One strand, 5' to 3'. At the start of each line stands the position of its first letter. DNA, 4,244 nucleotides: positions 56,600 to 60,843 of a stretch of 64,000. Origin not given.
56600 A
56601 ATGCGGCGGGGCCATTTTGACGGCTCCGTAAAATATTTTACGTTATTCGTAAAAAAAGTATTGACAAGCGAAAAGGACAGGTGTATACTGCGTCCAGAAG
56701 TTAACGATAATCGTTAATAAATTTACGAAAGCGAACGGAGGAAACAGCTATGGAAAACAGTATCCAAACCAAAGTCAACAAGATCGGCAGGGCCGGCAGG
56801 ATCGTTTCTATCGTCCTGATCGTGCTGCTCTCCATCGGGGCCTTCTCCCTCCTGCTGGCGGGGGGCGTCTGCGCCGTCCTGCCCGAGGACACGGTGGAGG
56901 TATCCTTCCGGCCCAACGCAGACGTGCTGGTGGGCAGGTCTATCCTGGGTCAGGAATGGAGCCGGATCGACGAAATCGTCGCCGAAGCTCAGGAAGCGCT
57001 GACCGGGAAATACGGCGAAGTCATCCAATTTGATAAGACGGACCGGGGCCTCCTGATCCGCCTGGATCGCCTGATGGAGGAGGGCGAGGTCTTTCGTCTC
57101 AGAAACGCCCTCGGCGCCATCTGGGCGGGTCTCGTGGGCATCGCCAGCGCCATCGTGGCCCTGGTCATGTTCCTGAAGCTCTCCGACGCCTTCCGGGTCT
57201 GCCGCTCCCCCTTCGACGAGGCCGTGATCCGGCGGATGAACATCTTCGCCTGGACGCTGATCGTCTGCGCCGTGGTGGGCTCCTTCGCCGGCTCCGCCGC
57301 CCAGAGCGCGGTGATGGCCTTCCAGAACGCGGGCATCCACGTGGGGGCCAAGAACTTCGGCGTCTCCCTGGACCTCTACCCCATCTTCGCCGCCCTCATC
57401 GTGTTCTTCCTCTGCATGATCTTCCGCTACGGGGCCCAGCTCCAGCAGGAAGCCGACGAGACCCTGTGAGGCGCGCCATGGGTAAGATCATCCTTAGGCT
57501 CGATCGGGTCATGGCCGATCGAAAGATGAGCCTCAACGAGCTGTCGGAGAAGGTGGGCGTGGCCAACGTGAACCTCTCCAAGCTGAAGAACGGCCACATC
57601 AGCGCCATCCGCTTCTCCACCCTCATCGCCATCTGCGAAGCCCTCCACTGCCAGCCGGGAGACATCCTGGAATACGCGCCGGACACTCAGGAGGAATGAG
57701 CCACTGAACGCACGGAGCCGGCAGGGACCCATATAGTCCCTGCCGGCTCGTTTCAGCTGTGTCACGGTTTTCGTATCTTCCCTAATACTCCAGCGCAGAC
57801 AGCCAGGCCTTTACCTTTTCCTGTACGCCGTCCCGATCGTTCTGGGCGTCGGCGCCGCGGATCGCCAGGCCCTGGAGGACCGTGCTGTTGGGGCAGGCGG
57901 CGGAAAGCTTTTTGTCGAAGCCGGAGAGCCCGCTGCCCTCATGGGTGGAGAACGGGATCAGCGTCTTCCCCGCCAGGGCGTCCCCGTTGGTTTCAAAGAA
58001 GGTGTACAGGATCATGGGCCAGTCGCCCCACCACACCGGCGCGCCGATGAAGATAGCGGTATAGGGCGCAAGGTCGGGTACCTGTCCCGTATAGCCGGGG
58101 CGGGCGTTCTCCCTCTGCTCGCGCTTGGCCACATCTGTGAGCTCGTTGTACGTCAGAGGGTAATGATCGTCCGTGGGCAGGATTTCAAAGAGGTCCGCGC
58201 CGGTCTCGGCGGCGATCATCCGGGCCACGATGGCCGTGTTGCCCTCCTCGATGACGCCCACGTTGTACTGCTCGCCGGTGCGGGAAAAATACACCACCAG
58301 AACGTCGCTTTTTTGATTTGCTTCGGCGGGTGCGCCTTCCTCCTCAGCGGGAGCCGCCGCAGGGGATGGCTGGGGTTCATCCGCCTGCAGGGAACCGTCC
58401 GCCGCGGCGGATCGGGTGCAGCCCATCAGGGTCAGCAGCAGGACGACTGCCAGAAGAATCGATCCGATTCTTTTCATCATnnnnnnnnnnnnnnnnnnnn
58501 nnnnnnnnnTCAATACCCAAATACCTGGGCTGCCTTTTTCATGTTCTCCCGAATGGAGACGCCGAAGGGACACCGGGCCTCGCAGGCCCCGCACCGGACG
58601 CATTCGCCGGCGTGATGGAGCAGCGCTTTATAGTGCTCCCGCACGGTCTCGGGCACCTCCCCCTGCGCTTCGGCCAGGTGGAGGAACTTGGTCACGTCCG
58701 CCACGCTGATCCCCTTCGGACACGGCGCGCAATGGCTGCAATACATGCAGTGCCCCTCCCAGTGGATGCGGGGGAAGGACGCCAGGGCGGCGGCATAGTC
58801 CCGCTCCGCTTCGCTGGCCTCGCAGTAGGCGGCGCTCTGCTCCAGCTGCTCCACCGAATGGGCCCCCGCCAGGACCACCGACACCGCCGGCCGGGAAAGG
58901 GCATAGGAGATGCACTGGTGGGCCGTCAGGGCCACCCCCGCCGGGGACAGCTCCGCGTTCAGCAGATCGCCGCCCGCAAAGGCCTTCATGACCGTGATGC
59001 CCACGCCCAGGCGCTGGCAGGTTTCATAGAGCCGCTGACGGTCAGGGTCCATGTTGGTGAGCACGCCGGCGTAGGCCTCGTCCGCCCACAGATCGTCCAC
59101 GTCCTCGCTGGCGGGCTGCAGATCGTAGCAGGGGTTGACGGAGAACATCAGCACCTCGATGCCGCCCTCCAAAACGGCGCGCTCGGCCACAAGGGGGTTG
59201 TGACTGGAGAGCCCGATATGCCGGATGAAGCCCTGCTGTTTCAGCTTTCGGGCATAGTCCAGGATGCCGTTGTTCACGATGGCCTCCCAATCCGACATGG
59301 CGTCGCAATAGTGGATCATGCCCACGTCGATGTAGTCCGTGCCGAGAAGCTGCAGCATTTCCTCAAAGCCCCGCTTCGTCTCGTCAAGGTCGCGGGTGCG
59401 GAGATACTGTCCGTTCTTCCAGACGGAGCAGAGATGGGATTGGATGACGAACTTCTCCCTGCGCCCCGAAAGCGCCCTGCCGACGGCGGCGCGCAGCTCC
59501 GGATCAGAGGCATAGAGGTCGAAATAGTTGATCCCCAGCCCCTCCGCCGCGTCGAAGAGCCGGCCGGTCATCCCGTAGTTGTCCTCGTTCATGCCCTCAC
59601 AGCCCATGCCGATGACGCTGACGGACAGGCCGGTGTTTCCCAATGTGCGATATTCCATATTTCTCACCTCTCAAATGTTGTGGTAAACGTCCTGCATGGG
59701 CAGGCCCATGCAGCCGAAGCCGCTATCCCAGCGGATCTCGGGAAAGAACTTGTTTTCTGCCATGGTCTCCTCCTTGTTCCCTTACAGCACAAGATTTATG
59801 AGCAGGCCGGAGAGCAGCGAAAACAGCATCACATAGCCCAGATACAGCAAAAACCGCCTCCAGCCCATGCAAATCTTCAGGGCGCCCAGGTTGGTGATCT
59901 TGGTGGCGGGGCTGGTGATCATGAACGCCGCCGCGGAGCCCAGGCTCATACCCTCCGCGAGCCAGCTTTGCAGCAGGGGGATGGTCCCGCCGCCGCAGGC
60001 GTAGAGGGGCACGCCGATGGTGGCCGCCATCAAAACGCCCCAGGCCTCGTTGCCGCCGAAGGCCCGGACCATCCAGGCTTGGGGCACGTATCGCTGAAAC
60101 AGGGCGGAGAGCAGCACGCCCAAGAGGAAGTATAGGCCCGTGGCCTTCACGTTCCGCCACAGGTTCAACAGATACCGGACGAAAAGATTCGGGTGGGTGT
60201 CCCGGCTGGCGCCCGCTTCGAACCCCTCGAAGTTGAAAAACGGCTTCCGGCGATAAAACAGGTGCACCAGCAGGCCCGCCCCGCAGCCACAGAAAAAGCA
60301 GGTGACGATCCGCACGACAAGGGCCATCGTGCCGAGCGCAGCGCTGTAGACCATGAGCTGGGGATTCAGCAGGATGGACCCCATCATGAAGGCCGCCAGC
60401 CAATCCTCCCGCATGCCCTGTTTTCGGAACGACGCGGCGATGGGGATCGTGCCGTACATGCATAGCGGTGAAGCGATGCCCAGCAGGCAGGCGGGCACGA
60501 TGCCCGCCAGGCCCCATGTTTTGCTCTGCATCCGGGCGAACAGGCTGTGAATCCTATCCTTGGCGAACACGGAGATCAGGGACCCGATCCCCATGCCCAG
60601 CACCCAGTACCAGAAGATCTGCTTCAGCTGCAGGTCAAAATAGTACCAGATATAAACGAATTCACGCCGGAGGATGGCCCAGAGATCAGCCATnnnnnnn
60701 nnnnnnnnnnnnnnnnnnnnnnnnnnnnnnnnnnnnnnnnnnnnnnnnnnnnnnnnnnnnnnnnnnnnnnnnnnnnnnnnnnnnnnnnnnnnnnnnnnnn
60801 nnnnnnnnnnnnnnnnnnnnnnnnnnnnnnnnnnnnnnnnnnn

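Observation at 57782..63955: Nine-gene operon combining two exported flavodoxin lipoproteins, a His-rich DUF4405 membrane protein, an exported DUF362 protein and a cytoplasmic AKR-ferredoxin fusion: candidate trans-membrane redox module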

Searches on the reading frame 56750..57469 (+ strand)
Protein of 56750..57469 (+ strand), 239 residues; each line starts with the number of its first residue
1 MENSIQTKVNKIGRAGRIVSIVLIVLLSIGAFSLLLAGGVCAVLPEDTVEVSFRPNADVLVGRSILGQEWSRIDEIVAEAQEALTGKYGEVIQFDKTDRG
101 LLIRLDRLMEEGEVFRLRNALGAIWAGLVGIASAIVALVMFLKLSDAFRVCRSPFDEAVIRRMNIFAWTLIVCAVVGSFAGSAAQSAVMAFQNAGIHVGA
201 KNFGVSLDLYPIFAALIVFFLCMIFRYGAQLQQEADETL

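Call 75: search_protein_families(library=pfam, proteins=[window:56750-57469:+], max_evalue=0.0001)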
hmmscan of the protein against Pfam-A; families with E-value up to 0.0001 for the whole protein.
window:56750-57469:+ (239 aa): 1 family
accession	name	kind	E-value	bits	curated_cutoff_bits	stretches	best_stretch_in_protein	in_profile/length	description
PF11188.13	DUF2975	-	8.3e-08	32.7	27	1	125-238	22-129/130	Protein of unknown function (DUF2975)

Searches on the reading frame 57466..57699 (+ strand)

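Call 5: search_protein_families(library=ncbifam, proteins=[window:57466-57699:+], max_evalue=0.01)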
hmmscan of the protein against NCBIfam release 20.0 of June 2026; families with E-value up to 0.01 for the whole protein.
window:57466-57699:+ (77 aa): 5 families
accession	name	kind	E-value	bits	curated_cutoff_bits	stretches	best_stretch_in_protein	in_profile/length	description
NF000090.1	trans_reg_VanU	equivalog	5.7e-11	42.5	150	1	12-75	8-69/75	glycopeptide resistance transcriptional regulator VanU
NF010465.0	PRK13890.1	equivalog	0.00077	19.6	96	1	13-69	11-66/121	conjugal transfer protein TrbA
NF007257.0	PRK09706.1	subfamily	0.0058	16.4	101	1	18-68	16-65/135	transcriptional repressor DicA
TIGR03070.1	couple_hipB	subfamily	0.006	16.5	71.65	0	24-60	19-54/58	type II toxin-antitoxin system Y4mF family antitoxin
NF006015.0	PRK08154.1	subfamily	0.0082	15.3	204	1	11-71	34-93/314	anaerobic benzoate catabolism transcriptional regulator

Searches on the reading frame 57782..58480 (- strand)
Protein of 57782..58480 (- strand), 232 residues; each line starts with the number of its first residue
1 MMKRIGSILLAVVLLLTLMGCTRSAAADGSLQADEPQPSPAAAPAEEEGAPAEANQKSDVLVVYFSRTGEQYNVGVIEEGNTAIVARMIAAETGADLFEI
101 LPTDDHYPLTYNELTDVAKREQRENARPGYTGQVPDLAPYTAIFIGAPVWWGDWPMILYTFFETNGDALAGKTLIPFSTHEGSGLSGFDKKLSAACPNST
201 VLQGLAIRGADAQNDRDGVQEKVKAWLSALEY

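Call 3: search_protein_families(library=pfam, proteins=[window:57782-58480:-], max_evalue=0.01)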
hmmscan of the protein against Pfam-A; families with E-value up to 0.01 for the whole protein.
window:57782-58480:- (232 aa): 2 families
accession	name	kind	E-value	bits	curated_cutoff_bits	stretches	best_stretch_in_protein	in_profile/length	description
PF12682.12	Flavodoxin_4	-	1.2e-21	77.3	24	1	79-215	10-147/155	Flavodoxin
PF12724.12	Flavodoxin_5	-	1.9e-05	25.5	27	1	133-178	37-82/145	Flavodoxin domain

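Call 5: search_protein_families(library=ncbifam, proteins=[window:57782-58480:-], max_evalue=0.01)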
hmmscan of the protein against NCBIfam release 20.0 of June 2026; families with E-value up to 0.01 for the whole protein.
window:57782-58480:- (232 aa): 2 families
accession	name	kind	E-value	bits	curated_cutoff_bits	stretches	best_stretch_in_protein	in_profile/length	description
NF005389.0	PRK06934.1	equivalog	4e-35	121.1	172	1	80-230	71-217/221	flavodoxin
NF005501.0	PRK07116.1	subfamily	8.6e-25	87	198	1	58-219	4-155/161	flavodoxin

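Call 24: search_solved_structures(query=window:57782-58480:-, max_evalue=0.001, show_alignments=2)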
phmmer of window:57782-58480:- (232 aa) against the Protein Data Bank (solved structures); distinct sequences matched with E-value up to 0.001: 3.
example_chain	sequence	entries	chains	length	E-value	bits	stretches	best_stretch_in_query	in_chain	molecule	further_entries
3klb_A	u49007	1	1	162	1.4e-17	66.9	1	80-209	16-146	Putative Flavoprotein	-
4j8p_A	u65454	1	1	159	3.1e-16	62.4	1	79-214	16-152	Flavodoxin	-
4ici_A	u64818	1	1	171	1.2e-14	57.2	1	65-211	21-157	Putative flavoprotein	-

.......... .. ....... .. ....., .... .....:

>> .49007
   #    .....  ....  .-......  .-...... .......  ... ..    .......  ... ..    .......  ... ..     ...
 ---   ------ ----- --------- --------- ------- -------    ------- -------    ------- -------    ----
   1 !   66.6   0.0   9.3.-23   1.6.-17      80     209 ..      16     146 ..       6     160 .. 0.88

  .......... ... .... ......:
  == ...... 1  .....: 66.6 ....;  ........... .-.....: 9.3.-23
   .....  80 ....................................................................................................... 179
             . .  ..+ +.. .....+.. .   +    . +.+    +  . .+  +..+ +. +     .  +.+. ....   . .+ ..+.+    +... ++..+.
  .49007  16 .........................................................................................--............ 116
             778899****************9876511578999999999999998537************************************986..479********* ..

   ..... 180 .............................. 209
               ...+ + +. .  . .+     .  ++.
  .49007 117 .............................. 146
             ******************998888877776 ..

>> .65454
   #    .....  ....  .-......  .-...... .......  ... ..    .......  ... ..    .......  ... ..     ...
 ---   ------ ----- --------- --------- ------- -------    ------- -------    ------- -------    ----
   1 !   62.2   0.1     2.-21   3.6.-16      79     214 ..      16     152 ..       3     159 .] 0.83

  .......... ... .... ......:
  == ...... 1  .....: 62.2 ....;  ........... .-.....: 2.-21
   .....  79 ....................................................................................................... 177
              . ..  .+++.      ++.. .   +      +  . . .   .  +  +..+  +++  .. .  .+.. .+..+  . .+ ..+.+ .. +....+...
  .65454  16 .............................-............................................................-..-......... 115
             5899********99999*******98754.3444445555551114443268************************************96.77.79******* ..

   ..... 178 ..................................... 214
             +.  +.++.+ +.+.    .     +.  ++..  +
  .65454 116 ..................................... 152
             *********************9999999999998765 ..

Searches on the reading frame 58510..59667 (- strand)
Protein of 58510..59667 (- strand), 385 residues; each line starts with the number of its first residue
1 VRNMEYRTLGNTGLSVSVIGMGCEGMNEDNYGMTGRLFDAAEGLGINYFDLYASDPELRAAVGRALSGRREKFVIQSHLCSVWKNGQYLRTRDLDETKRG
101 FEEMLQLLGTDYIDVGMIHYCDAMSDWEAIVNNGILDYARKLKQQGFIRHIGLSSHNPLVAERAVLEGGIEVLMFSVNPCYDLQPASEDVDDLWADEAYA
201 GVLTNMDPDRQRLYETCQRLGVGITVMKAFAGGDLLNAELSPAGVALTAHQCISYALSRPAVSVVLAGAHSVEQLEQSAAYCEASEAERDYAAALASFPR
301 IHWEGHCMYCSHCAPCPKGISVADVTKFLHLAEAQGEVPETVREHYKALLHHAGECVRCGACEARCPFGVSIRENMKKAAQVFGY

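Call 3: search_protein_families(library=pfam, proteins=[window:58510-59667:-], max_evalue=0.01)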
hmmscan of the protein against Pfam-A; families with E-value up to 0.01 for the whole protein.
window:58510-59667:- (385 aa): 8 families
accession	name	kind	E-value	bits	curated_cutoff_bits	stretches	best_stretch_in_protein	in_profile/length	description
PF00248.27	Aldo_ket_red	-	6.7e-21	75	24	2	38-240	25-202/291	Aldo/keto reductase family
PF13187.11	Fer4_9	-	1.9e-05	25.1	27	1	306-368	1-49/52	4Fe-4S dicluster domain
PF13183.11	Fer4_8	-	3.7e-05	24.6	27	1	306-370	4-68/68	4Fe-4S dicluster domain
PF13534.11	Fer4_17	-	4.4e-05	24.4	22.2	1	307-370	2-60/61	4Fe-4S dicluster domain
PF00037.32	Fer4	-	0.0028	17.8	21.1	1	354-369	6-21/24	4Fe-4S binding domain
PF13746.11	Fer4_18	-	0.0041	17.8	27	1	350-377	55-82/114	4Fe-4S dicluster domain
PF12838.12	Fer4_7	-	0.0055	17.6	27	0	307-370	2-52/52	4Fe-4S dicluster domain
PF13237.11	Fer4_10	-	0.0059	16.9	25.5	1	352-380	5-34/53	4Fe-4S dicluster domain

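Call 5: search_protein_families(library=ncbifam, proteins=[window:58510-59667:-], max_evalue=0.01)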
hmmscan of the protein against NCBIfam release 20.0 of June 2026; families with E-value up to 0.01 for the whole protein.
window:58510-59667:- (385 aa): 11 families
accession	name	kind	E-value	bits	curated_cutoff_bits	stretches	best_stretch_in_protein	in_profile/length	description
TIGR01293.1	Kv_beta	subfamily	1e-07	31.4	365.4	1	4-132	1-135/319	voltage-dependent potassium channel subunit beta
NF049922.1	MethglyxlRedYdjG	equivalog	3.5e-06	26.3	550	1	8-155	5-170/326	NADH-dependent methylglyoxal reductase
NF007695.0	PRK10376.1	subfamily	1.5e-05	24.2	280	1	62-158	72-169/290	oxidoreductase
NF058577.1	FdxA_fam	equivalog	0.00058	20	65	1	355-369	8-22/52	4Fe-4S ferredoxin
NF008377.0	PRK11172.1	equivalog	0.00091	18.5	327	1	100-166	78-141/267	2,5-didehydrogluconate reductase DkgB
TIGR02512.1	FeFe_hydrog_A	subfamily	0.001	18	405.95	1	307-374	9-69/375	[FeFe] hydrogenase, group A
NF008369.0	PRK11168.1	equivalog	0.0011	17.9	278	1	306-379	12-83/401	anaerobic glycerol-3-phosphate dehydrogenase subunit C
TIGR00314.1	cdhA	equivalog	0.0012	16.7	781.3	1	343-381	388-426/784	CO dehydrogenase/acetyl-CoA synthase complex subunit alpha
NF007912.0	PRK10625.1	equivalog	0.0019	17.6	415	0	4-123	1-136/346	NADP(H)-dependent aldo-keto reductase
TIGR02745.1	ccoG_rdxA_fixG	equivalog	0.0024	16.9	316.7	1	336-376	212-253/435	cytochrome c oxidase accessory protein CcoG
NF008598.0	PRK11565.1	equivalog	0.0078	15.3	425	0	92-171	80-155/275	2,5-didehydrogluconate reductase DkgA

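Call 65: search_solved_structures(query=window:58510-59658:-, max_evalue=0.001)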
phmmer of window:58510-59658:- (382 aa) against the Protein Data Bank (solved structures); distinct sequences matched with E-value up to 0.001: 22.
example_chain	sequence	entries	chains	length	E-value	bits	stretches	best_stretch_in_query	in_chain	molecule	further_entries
9w6y_A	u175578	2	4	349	7.5e-14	54.9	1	1-164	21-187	L-galactose dehydrogenase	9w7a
1ynp_A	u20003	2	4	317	7.7e-14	54.9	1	1-283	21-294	oxidoreductase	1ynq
4xk2_A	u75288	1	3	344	1.2e-10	44.4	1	1-154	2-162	Aldo/keto reductase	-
9yeb_A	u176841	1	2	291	3.5e-10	42.8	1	1-158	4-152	Oxidoreductase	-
7ezi_A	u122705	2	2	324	6.1e-10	42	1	1-157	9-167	L-galactose dehydrogenase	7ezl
4exa_A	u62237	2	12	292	6.1e-10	42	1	3-176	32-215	Putative uncharacterized protein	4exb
9wk1_D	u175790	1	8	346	7.5e-10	41.7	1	1-138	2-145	DON 3-epimerase chain D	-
8scc_A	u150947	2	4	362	2.6e-09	40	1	1-156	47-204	L-galactose dehydrogenase | L-galactose dehydrogenase isoform X1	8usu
7smi_A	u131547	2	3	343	1.5e-08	37.4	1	2-163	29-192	L-galactose dehydrogenase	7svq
7lh6_B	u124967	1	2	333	1.2e-07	34.4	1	1-152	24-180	L-galactose dehydrogenase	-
5dan_A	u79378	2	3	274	1.7e-07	34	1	1-164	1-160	2,5-diketo-D-gluconic acid reductase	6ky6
6kik_A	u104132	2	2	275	1.7e-07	34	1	1-164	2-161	Oxidoreductase, aldo/keto reductase family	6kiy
1pz1_A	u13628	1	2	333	2.9e-06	29.9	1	1-153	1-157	General stress protein 69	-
3uyi_A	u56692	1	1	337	6.7e-06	28.7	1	5-162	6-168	Perakine reductase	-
3v0s_A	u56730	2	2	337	7.7e-06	28.5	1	5-162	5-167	Perakine reductase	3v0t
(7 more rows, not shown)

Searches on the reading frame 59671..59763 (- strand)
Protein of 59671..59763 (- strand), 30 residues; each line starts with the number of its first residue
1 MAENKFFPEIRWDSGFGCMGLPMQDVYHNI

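Call 3: search_protein_families(library=pfam, proteins=[window:59671-59763:-], max_evalue=0.01)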
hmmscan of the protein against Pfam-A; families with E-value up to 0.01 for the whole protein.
window:59671-59763:- (30 aa): 0 families

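Call 5: search_protein_families(library=ncbifam, proteins=[window:59671-59763:-], max_evalue=0.01)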
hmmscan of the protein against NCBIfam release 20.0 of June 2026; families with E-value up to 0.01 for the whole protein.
window:59671-59763:- (30 aa): 0 families

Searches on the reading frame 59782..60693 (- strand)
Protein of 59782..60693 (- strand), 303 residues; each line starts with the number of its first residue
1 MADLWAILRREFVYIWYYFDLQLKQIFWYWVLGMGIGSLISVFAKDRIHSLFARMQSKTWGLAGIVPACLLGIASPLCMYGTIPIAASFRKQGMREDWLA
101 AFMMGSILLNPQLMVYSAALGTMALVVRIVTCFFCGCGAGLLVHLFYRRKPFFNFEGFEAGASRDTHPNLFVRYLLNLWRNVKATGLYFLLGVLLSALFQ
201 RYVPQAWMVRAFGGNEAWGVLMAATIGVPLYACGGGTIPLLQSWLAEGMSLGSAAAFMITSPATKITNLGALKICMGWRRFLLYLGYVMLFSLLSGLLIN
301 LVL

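Call 3: search_protein_families(library=pfam, proteins=[window:59782-60693:-], max_evalue=0.01)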
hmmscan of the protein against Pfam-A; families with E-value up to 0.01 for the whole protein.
window:59782-60693:- (303 aa): 1 family
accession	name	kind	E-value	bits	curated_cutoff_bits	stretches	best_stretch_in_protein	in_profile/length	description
PF03773.19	ArsP_1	-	3.1e-36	125.5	32.3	1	23-300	13-293/294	Predicted permease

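Call 5: search_protein_families(library=ncbifam, proteins=[window:59782-60693:-], max_evalue=0.01)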
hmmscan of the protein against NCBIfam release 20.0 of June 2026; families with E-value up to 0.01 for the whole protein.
window:59782-60693:- (303 aa): 2 families
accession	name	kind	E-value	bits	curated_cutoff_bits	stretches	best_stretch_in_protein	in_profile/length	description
NF033936.1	CuZnOut_SO0444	equivalog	2.3e-32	112.5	300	2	182-302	194-312/351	SO_0444 family Cu/Zn efflux transporter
NF040736.1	efflux_SaoE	equivalog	9e-16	58.1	325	1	62-303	50-298/352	efflux transporter SaoE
